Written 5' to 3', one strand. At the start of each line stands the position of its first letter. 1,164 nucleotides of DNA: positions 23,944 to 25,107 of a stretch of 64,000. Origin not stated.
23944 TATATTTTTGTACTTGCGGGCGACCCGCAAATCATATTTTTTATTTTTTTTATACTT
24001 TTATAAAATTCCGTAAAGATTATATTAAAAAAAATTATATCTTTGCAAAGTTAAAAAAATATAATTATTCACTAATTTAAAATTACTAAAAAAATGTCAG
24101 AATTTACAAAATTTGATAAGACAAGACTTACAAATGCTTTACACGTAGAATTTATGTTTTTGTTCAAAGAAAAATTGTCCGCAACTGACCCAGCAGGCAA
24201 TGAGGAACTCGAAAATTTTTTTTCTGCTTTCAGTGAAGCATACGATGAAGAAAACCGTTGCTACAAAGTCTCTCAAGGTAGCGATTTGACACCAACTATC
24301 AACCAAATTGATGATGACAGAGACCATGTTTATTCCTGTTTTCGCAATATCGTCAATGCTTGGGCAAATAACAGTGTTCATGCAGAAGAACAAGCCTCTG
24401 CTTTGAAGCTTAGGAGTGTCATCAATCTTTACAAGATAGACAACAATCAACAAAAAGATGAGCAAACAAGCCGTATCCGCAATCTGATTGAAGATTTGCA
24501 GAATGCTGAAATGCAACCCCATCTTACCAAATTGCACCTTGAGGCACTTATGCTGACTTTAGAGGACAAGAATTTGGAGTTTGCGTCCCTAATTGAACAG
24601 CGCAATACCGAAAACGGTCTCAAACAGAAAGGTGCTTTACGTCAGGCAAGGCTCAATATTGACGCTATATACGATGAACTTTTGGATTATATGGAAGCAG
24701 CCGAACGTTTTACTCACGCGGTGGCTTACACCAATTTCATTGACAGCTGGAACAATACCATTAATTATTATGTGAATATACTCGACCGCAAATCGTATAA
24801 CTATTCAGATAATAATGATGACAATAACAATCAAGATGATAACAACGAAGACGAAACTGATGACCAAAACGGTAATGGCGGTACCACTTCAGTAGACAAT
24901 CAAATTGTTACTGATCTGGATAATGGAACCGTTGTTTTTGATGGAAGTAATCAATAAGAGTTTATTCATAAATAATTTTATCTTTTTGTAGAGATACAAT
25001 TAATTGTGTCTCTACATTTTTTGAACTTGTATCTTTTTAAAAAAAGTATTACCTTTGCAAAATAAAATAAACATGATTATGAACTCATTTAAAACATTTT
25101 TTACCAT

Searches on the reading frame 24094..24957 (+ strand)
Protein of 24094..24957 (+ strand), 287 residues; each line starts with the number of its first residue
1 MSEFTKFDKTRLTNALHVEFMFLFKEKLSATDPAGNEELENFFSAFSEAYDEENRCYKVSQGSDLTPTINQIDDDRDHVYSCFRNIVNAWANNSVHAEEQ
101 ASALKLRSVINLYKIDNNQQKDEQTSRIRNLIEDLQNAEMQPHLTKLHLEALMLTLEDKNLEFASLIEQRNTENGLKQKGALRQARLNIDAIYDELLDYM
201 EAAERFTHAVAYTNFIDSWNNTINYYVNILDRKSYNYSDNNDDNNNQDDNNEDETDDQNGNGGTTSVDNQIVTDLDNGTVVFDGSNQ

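Call 10: search_protein_families(library=pfam, proteins=[window:24094-24957:+], max_evalue=0.01)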
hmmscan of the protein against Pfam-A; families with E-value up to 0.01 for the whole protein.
window:24094-24957:+ (287 aa): 1 family
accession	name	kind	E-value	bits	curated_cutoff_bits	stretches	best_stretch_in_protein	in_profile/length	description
PF19775.4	DUF6261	-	3.4e-34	118.4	27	1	66-220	1-154/154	Family of unknown function (DUF6261)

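Call 11: search_protein_families(library=ncbifam, proteins=[window:24094-24957:+], max_evalue=0.01)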
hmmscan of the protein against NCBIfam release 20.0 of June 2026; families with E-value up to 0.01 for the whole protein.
window:24094-24957:+ (287 aa): 0 families

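Call 12: find_encoding_contigs(protein=window:24094-24957:+, flank=10000, max_places=10)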
Protein window:24094-24957:+ (287 aa): 7 contigs read that carry it; 5 places shown.
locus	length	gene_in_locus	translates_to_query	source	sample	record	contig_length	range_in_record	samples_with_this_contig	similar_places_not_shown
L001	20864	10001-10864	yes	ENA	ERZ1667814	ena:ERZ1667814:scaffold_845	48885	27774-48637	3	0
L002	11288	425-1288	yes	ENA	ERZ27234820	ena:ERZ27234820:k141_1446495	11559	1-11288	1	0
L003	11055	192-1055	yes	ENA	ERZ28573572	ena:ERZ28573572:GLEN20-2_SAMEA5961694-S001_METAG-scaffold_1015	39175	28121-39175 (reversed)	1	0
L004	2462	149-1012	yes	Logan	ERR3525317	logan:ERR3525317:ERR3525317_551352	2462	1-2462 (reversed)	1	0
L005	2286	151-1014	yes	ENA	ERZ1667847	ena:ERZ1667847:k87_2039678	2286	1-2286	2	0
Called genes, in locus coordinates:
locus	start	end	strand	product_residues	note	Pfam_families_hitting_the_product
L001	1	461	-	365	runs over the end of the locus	PF03739:LptF_LptG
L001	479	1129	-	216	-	PF02463:SMC_N (weak), PF00005:ABC_tran, PF13304:AAA_21 (faint)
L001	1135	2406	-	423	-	PF00709:Adenylsucc_synt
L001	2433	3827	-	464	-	PF05195:AMP_N, PF00557:Peptidase_M24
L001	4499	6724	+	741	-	PF05170:AsmA (faint), PF05359:DUF748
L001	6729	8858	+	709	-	PF09371:Tex_N, PF22706:Tex_central_region, PF14639:YqgF (weak), PF16921:Tex_YqgF, PF14635:HHH_7 (weak), PF12836:HHH_3, PF17674:HHH_9, PF00575:S1, +1 more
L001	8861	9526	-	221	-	-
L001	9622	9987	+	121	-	-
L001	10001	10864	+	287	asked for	PF19775:DUF6261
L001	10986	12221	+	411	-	PF02230:Abhydrolase_2, PF18962:Por_Secre_tail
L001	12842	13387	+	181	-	PF03352:Adenine_glyco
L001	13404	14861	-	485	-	PF00474:SSF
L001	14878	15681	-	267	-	PF00254:FKBP_C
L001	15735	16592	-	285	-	PF00254:FKBP_C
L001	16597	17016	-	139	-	PF00254:FKBP_C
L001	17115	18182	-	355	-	PF01368:DHH, PF02272:DHHA1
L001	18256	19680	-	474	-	PF03739:LptF_LptG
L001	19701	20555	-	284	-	PF00456:Transketolase_N, PF13292:DXP_synthase_N (faint), PF00676:E1_dh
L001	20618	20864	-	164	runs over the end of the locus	?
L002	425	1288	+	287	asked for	PF19775:DUF6261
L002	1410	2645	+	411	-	PF02230:Abhydrolase_2, PF18962:Por_Secre_tail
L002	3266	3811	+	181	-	PF03352:Adenine_glyco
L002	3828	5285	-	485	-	PF00474:SSF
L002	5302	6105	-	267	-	PF00254:FKBP_C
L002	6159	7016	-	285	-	PF00254:FKBP_C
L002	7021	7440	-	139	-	PF00254:FKBP_C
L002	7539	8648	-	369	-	PF01368:DHH, PF02272:DHHA1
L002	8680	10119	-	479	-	PF03739:LptF_LptG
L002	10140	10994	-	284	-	PF00456:Transketolase_N, PF13292:DXP_synthase_N (faint), PF00676:E1_dh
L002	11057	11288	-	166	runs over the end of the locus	?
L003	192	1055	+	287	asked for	PF19775:DUF6261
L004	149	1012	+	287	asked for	PF19775:DUF6261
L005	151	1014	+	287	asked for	PF19775:DUF6261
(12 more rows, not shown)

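Call 24: find_homologous_proteins(query=window:24094-24957:+, max_evalue=0.00001)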
Query window:24094-24957:+ (287 aa): 3 proteins with E <= 0.00001 among 685 candidates.
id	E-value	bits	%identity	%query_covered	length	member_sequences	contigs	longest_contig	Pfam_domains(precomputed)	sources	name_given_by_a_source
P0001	5.4e-179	611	98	100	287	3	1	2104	PF19775.5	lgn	-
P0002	3.0e-149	514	85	98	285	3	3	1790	PF19775.5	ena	-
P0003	5.1e-113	395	70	90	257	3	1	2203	PF19775.5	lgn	-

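Call 25: find_encoding_contigs(protein=P0002, flank=10000)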
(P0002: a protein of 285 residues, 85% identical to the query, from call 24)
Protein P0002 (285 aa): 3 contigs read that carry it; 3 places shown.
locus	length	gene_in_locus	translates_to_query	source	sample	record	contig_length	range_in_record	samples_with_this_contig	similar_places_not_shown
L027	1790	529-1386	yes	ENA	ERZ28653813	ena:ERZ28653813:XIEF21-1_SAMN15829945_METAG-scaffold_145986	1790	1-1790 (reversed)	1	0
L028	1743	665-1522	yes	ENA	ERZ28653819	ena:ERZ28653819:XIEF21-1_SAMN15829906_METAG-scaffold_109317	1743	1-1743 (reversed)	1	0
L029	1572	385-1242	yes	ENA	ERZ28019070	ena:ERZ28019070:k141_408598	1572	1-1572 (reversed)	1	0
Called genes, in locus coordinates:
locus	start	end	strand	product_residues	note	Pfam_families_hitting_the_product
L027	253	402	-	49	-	-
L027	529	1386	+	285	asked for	PF19775:DUF6261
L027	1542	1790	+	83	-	?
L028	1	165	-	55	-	?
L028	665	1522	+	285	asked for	PF19775:DUF6261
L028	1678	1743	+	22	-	?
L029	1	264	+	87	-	?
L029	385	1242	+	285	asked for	PF19775:DUF6261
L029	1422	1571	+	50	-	?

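Call 26: find_encoding_contigs(protein=P0003, flank=10000)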
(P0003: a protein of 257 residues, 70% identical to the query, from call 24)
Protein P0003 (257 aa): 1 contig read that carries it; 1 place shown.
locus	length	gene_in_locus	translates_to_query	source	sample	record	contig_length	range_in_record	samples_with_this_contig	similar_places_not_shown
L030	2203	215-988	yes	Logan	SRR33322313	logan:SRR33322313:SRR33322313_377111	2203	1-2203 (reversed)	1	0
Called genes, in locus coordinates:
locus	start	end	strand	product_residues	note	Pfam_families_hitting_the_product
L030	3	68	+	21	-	?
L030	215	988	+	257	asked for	PF19775:DUF6261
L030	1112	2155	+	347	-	PF21016:RlmN_N, PF04055:Radical_SAM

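Call 27: find_encoding_contigs(protein=P0001, flank=10000)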
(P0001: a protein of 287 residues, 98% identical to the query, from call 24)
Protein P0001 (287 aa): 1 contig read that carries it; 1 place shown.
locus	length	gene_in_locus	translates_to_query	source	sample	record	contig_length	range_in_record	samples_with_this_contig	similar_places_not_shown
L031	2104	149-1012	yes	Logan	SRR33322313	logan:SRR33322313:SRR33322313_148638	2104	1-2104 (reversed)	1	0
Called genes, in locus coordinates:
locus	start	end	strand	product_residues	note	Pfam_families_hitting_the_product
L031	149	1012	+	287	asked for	PF19775:DUF6261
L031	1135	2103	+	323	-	?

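Call 34: search_solved_structures(query=window:24094-24957:+, max_evalue=1)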
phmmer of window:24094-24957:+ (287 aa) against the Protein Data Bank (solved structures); distinct sequences matched with E-value up to 1: 3.
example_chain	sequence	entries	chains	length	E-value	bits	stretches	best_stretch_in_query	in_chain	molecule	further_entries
3ica_A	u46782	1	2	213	0.073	15.8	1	52-111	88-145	Phenylalanyl-tRNA synthetase beta chain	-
6yrl_A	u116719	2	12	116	0.49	13.1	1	117-192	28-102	Centriole protein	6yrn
7c7x_E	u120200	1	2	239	0.87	12.3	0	206-257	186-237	NAP1-related protein 1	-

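Call 35: search_protein_families(library=phrogs, proteins=[window:24094-24957:+], max_evalue=0.01)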
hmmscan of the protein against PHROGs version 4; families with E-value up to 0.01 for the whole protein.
window:24094-24957:+ (287 aa): 0 families

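Call 58: search_protein_representatives(protein=window:24094-24957:+)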
Query: 287 residues. Proteins with E-value up to 0.001 (for the whole library): 1295; up to 1e-10: 264; up to 1e-30: 7. The best 150 are listed.
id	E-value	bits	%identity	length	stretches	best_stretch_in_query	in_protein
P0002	9.5e-150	513.8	85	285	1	1-280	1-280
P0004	1.5e-55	204.9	43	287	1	1-284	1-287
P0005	1.5e-39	152.5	37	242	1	1-234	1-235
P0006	1.0e-35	140.0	34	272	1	1-266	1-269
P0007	1.1e-35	139.9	36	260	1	1-255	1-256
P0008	4.1e-32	128.1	32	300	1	3-265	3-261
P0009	5.6e-31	124.4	30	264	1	2-261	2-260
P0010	2.9e-30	122.0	33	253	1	1-247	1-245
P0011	4.3e-29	118.2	35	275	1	4-267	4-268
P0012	4.6e-28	114.9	33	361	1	1-254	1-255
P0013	1.1e-27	113.6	29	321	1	9-264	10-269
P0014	2.2e-27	112.6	68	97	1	1-79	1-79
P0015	6.7e-27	111.0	30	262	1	1-259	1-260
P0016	2.0e-25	106.2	31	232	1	1-234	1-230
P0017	1.9e-24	103.0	30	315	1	3-268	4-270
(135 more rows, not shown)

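Call 72: predict_structure(alignment_id=A2)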
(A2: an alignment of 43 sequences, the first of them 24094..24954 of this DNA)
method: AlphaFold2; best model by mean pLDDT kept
length: 287 residues; sequences in the alignment: 43
mean_pLDDT: 87.5   pTM: 0.70
mean pLDDT of the five models: 87.5, 87.0, 86.2, 86.2, 86.1
residues with pLDDT >= 90: 220; 70-90: 17; 50-70: 21; < 50: 29
segments of 3 or more residues with pLDDT < 50: 249-252, 259-262, 267-278, 280-283, 285-287
pLDDT, mean of each block of 10 residues (from residue 1): 94 97 96 84 97 95 93 98 98 98 98 96 98 98 98 98 97 93 98 97 92 95 96 79 54 50 47 44 46
secondary structure, 60 per line:
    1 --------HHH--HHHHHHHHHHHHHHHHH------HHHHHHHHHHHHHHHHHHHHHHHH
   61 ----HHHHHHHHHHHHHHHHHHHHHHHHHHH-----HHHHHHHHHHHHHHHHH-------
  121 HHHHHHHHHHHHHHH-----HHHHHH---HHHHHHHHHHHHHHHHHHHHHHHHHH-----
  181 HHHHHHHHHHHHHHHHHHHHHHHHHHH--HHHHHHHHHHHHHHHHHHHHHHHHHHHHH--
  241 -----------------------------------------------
elements in order: H14-30 H37-60 H65-91 H97-113 H121-135 H141-146 H150-175 H181-207 H210-238

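Call 78: fold_search(model_id=the predicted structure, library=pdb)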
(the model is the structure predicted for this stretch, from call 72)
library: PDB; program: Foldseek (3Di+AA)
matches with E <= 10: 608; with E <= 0.001: 0
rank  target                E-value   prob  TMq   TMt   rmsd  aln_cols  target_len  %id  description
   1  2yfa_A                3.8e-02  0.97  0.33  0.38   7.6       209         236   13  X-ray structure of McpS ligand binding domain in complex with malate (released 2012-04-18)
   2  2yfb_A                6.0e-02  0.92  0.32  0.36   7.7       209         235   13  X-ray structure of McpS ligand binding domain in complex with succinate (released 2012-04-18)
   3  8i4v_B                9.1e-02  0.51  0.23  0.25  26.9       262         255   13  Cryo-EM structure of 5-subunit Smc5/6 arm region (released 2024-06-26)
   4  2yfa_B                1.0e-01  0.91  0.33  0.37   7.6       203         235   14  X-ray structure of McpS ligand binding domain in complex with malate (released 2012-04-18)
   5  8d9p                  1.3e-01  0.25  0.16  0.22  31.4       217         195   14  De Novo Photosynthetic Reaction Center Protein Equipped with Heme B and Mn(II) cations (released 2022-09-28)
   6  2yfb_B                1.4e-01  0.97  0.37  0.43   6.9       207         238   13  X-ray structure of McpS ligand binding domain in complex with succinate (released 2012-04-18)
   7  7sqc_1W               1.5e-01  0.18  0.16  0.17  39.9       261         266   16  Ciliary C1 central pair apparatus isolated from Chlamydomonas reinhardtii (released 2022-04-13)
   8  7sqc_1Y               1.6e-01  0.12  0.14  0.15  38.1       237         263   16  Ciliary C1 central pair apparatus isolated from Chlamydomonas reinhardtii (released 2022-04-13)
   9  7sqc_1K               1.7e-01  0.07  0.09  0.09  45.5       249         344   16  Ciliary C1 central pair apparatus isolated from Chlamydomonas reinhardtii (released 2022-04-13)
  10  5xg2                  2.0e-01  0.25  0.19  0.22  26.1       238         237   14  Crystal structure of a coiled-coil segment (residues 345-468 and 694-814) of Pyrococcus yayanosii Smc (released 2017-06-07)
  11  8wdf                  2.2e-01  0.35  0.22  0.24  10.9       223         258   13  Chemoreceptor PilJ from Pseudomonas aeruginosa PA14 (released 2024-07-24)
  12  4tql_B                2.3e-01  0.18  0.18  0.21  29.6       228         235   15  Computationally designed three helix bundle (released 2014-10-15)
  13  2d1l_B                2.3e-01  0.14  0.17  0.19  39.1       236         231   13  Structure of F-actin binding domain IMD of MIM (Missing In Metastasis) (released 2006-09-12)
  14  3caz_B                2.7e-01  0.12  0.14  0.17  31.4       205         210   14  Crystal structure of a BAR protein from Galdieria sulphuraria (released 2008-03-04)
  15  4tql_A                2.7e-01  0.10  0.13  0.15  37.3       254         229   11  Computationally designed three helix bundle (released 2014-10-15)
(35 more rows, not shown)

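Call 79: fold_search(model_id=the predicted structure, library=viral)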
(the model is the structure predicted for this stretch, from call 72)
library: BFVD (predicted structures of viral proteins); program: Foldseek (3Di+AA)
matches with E <= 10: 626; with E <= 0.001: 0
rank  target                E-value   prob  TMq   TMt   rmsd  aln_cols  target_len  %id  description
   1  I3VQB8                5.6e-03  0.77  0.19  0.16  23.6       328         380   14  B123 [miniopterid betaherpesvirus 1]
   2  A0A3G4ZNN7            3.3e-02  0.30  0.13  0.14  25.0       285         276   14  Uncharacterized protein [Terrestrivirus sp.]
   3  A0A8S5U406            4.3e-02  0.69  0.24  0.23  37.6       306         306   14  Uncharacterized protein [Podoviridae sp. ctP1X6]
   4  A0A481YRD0            8.4e-02  0.47  0.19  0.10  35.9       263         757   10  non-specific serine/threonine protein kinase [Marseillevirus LCMAC101]
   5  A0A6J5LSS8            8.9e-02  0.35  0.21  0.23  30.8       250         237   13  Internal virion protein [uncultured Caudovirales phage]
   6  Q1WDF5                9.3e-02  0.28  0.19  0.08  28.7       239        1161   12  (no name in the UniProt tables at hand)
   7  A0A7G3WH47            9.3e-02  0.20  0.16  0.12  47.4       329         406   13  Uncharacterized protein [Arthronema virus TR020]
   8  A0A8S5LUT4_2          9.8e-02  0.54  0.23  0.11  25.6       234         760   11  Tail protein [Siphoviridae sp. ctMsr1]
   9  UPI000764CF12         1.0e-01  0.44  0.23  0.11  36.3       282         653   13  (no name look-up for this kind of identifier)
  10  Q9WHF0                1.0e-01  0.33  0.18  0.19  24.3       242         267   11  ORF21 [Agrotis segetum granulosis virus]
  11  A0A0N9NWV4            1.1e-01  0.21  0.16  0.06  28.9       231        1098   11  (no name in the UniProt tables at hand)
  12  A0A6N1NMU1            1.3e-01  0.18  0.16  0.15  34.1       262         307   14  Putative orfan [Tupanvirus soda lake]
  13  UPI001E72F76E         1.4e-01  0.20  0.15  0.15  31.2       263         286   12  (no name look-up for this kind of identifier)
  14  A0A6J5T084            1.4e-01  0.12  0.13  0.05  32.2       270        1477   12  Uncharacterized protein [uncultured Caudovirales phage]
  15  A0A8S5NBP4            1.7e-01  0.16  0.18  0.10  45.4       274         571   14  STRUCTURAL MAINTENANCE OF CHROMOSOMES PROTEIN [Myoviridae sp. ctx322]
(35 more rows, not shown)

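Call 87: find_homologous_proteins(query=A2, max_evalue=1e-10)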
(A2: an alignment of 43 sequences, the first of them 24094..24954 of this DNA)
Query A2 (43 sequences) (287 aa, profile of the alignment): 78 proteins with E <= 1e-10 among 8000 candidates.
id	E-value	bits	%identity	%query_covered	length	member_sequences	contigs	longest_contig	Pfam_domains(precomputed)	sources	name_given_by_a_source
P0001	5.7e-90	319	98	100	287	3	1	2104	PF19775.5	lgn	-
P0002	2.8e-88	314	85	98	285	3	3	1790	PF19775.5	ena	-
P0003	4.6e-85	303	70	90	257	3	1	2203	PF19775.5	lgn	-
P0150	3.5e-60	222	27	79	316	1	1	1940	PF19775.5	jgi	jgi:hypothetical protein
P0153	7.0e-55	204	24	78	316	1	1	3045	PF19775.5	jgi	jgi:hypothetical protein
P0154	1.4e-53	200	22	78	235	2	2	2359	PF19775.5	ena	-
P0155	1.2e-48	184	22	77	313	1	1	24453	PF19775.5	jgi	jgi:hypothetical protein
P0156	1.1e-47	181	25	78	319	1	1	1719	PF19775.5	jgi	jgi:hypothetical protein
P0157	3.1e-47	179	26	73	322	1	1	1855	PF19775.5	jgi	jgi:hypothetical protein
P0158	8.3e-47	178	23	78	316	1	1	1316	PF19775.5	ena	-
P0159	1.3e-46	177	34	10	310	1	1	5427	PF19775.5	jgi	jgi:hypothetical protein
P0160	5.1e-45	172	-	-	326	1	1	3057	PF19775.5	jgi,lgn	jgi:hypothetical protein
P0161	5.3e-45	172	39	8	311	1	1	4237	PF19775.5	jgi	jgi:hypothetical protein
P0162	8.7e-45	171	23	78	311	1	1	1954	PF19775.5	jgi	jgi:hypothetical protein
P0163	9.8e-45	171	22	78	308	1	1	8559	PF19775.5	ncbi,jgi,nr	ncbi:MAG: DUF6261 family protein [Bacteroidales bacterium]|jgi:hypothetical protein|nr:DUF6261 famil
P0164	1.4e-44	171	25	78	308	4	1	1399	PF19775.5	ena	-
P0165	2.6e-44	170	26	73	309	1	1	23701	PF19775.5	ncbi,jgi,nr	ncbi:MAG: DUF6261 family protein [Prevotellaceae bacterium]|jgi:hypothetical protein|nr:DUF6261 fami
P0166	5.4e-44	169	22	67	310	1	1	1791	PF19775.5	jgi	jgi:hypothetical protein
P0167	8.7e-44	168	-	-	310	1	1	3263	PF19775.5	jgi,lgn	jgi:hypothetical protein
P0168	9.5e-44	168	21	78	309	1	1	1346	PF19775.5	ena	-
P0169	1.2e-43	167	-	-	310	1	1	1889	PF19775.5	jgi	jgi:hypothetical protein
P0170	1.9e-43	167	22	78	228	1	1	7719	PF19775.5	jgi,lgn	jgi:hypothetical protein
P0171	4.2e-43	166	23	77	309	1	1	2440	PF19775.5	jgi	jgi:hypothetical protein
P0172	1.2e-42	164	25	78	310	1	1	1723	PF19775.5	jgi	jgi:hypothetical protein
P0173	1.2e-42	164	25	76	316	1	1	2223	PF19775.5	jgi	jgi:hypothetical protein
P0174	1.3e-42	164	-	-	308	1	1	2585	PF19775.5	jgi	jgi:hypothetical protein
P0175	3.5e-42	163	25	89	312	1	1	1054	PF19775.5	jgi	jgi:hypothetical protein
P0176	4.7e-42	162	24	77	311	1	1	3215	PF19775.5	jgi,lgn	jgi:hypothetical protein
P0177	6.3e-42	162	-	-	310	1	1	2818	PF19775.5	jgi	jgi:hypothetical protein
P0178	6.8e-42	162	43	12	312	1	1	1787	PF19775.5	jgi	jgi:hypothetical protein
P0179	7.2e-42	162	25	77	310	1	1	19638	PF19775.5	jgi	jgi:hypothetical protein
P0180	8.2e-42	161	24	73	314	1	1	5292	PF19775.5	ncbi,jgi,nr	ncbi:MAG: DUF6261 family protein [Prevotellaceae bacterium]|jgi:hypothetical protein|nr:DUF6261 fami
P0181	1.5e-41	161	22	77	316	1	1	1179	PF19775.5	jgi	jgi:hypothetical protein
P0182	1.6e-41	161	-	-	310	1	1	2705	PF19775.5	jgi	jgi:hypothetical protein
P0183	3.1e-41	160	21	94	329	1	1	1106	PF19775.5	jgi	jgi:hypothetical protein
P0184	4.6e-41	159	-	-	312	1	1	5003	PF19775.5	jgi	jgi:hypothetical protein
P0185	5.6e-41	159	33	11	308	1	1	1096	PF19775.5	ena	-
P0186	5.7e-41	159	24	77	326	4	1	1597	PF19775.5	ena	-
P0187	6.1e-41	159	23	61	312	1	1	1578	PF19775.5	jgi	jgi:hypothetical protein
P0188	6.7e-41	158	20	75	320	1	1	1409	PF19775.5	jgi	jgi:hypothetical protein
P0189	7.7e-41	158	-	-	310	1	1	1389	PF19775.5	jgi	jgi:hypothetical protein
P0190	8.7e-41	158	27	64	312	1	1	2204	PF19775.5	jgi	jgi:hypothetical protein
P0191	1.3e-40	158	-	-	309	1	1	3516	PF19775.5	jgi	jgi:hypothetical protein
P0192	1.4e-40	157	26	65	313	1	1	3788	PF19775.5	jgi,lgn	jgi:uncharacterized FlaG/YvyC family protein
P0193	4.1e-40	156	23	77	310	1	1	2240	PF19775.5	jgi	jgi:hypothetical protein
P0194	5.1e-40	156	23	77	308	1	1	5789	PF19775.5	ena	-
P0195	6.0e-40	155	23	76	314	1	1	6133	PF19775.5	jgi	jgi:hypothetical protein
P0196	6.5e-40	155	23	65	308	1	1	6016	PF19775.5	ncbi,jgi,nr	ncbi:MAG: DUF6261 family protein [Tannerella sp.]|jgi:hypothetical protein|nr:DUF6261 family protein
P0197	7.5e-40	155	23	75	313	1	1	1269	PF19775.5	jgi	jgi:hypothetical protein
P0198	8.0e-40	155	26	38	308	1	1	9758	PF19775.5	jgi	jgi:hypothetical protein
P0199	8.6e-40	155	-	-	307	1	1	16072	PF19775.5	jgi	jgi:hypothetical protein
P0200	2.8e-39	153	-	-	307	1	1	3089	PF19775.5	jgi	jgi:hypothetical protein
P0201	3.3e-39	153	21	77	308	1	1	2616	PF19775.5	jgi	jgi:hypothetical protein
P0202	4.6e-39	152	21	74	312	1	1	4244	PF19775.5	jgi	jgi:hypothetical protein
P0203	5.5e-39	152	20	75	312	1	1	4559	PF19775.5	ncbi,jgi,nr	ncbi:MAG: DUF6261 family protein [Dysgonamonadaceae bacterium]|jgi:hypothetical protein|nr:DUF6261 f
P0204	1.0e-38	151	-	-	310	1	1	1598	PF19775.5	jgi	jgi:hypothetical protein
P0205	1.0e-38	151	22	75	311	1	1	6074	PF19775.5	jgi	jgi:hypothetical protein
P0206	1.1e-38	151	23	68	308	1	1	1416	PF19775.5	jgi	jgi:hypothetical protein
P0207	1.7e-38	151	-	-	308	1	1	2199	PF19775.5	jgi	jgi:hypothetical protein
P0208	2.2e-38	150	-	-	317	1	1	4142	PF19775.5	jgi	jgi:hypothetical protein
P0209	2.4e-38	150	20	94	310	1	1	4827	PF19775.5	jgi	jgi:hypothetical protein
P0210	4.2e-38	149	38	7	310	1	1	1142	PF19775.5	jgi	jgi:hypothetical protein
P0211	9.8e-38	148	-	-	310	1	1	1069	PF19775.5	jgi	jgi:hypothetical protein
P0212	1.1e-37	148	22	75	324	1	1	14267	PF19775.5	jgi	jgi:hypothetical protein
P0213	1.3e-37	148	-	-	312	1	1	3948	PF19775.5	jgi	jgi:hypothetical protein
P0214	1.4e-37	148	-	-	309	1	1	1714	PF19775.5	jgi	jgi:hypothetical protein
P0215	1.7e-37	147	-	-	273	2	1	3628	PF19775.5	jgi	jgi:hypothetical protein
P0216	2.0e-37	147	-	-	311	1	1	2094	PF19775.5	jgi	jgi:hypothetical protein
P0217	2.6e-37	147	24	37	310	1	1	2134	PF19775.5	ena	-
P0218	2.6e-37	147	22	66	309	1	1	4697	PF19775.5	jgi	jgi:hypothetical protein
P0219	2.8e-36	143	21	67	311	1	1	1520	PF19775.5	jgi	jgi:hypothetical protein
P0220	2.8e-36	143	-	-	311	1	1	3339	PF19775.5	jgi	jgi:hypothetical protein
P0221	4.0e-36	143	-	-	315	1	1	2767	PF19775.5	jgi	jgi:hypothetical protein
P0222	4.1e-36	143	24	65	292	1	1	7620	PF19775.5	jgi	jgi:hypothetical protein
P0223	8.8e-32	129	22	77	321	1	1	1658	PF19775.5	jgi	jgi:hypothetical protein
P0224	6.2e-30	123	22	72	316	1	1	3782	PF19775.5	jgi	jgi:hypothetical protein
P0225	3.9e-26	110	32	36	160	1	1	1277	PF19775.5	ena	-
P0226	1.7e-20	92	50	6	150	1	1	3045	PF19775.5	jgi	jgi:hypothetical protein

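Call 88: find_encoding_contigs(protein=P0165, flank=1500, max_places=3)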
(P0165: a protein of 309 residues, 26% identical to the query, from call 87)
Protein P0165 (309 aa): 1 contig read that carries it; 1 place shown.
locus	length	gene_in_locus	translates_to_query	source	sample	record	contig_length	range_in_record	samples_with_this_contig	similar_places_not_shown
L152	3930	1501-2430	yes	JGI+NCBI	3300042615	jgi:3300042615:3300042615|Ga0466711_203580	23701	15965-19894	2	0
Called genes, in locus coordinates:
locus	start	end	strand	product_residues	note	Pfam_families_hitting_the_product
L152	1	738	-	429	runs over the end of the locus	PF01136:Peptidase_U32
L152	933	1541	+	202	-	-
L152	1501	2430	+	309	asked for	PF19775:DUF6261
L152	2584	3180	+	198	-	-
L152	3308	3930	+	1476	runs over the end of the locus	?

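Call 89: find_encoding_contigs(protein=P0155, flank=1500, max_places=3)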
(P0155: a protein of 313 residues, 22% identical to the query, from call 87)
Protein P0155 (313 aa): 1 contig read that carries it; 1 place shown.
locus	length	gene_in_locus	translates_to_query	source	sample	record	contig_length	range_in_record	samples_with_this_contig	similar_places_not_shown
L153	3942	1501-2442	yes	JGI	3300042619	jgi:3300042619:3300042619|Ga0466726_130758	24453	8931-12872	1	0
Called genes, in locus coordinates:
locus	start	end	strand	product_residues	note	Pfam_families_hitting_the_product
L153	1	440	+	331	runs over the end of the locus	PF07584:BatA, PF01882:DUF58 (weak), PF00092:VWA, PF13519:VWA_2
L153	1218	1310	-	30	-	-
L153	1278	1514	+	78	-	-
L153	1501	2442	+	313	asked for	PF19775:DUF6261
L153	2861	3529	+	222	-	-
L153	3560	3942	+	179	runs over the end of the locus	PF08786:DcrB (weak)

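Call 90: find_encoding_contigs(protein=P0196, flank=1500, max_places=3)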
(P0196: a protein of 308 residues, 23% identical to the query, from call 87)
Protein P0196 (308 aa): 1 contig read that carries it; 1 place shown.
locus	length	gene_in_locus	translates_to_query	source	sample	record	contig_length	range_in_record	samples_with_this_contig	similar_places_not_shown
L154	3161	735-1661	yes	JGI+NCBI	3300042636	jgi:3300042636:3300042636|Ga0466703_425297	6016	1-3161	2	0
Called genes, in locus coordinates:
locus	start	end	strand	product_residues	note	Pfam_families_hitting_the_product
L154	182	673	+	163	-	-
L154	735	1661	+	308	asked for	PF19775:DUF6261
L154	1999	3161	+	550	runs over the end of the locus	-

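Call 91: find_encoding_contigs(protein=P0203, flank=1500, max_places=3)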
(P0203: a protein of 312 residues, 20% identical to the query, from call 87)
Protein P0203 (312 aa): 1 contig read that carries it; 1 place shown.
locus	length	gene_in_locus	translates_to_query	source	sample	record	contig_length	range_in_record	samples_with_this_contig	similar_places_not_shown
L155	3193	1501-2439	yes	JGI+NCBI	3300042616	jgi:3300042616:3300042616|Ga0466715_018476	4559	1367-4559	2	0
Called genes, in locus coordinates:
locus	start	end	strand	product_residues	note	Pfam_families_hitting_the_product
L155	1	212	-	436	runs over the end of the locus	PF22422:MGH1-like_GH, PF01204:Trehalase, PF03200:Glyco_hydro_63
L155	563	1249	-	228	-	-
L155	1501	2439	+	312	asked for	PF19775:DUF6261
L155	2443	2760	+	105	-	-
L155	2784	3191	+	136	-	?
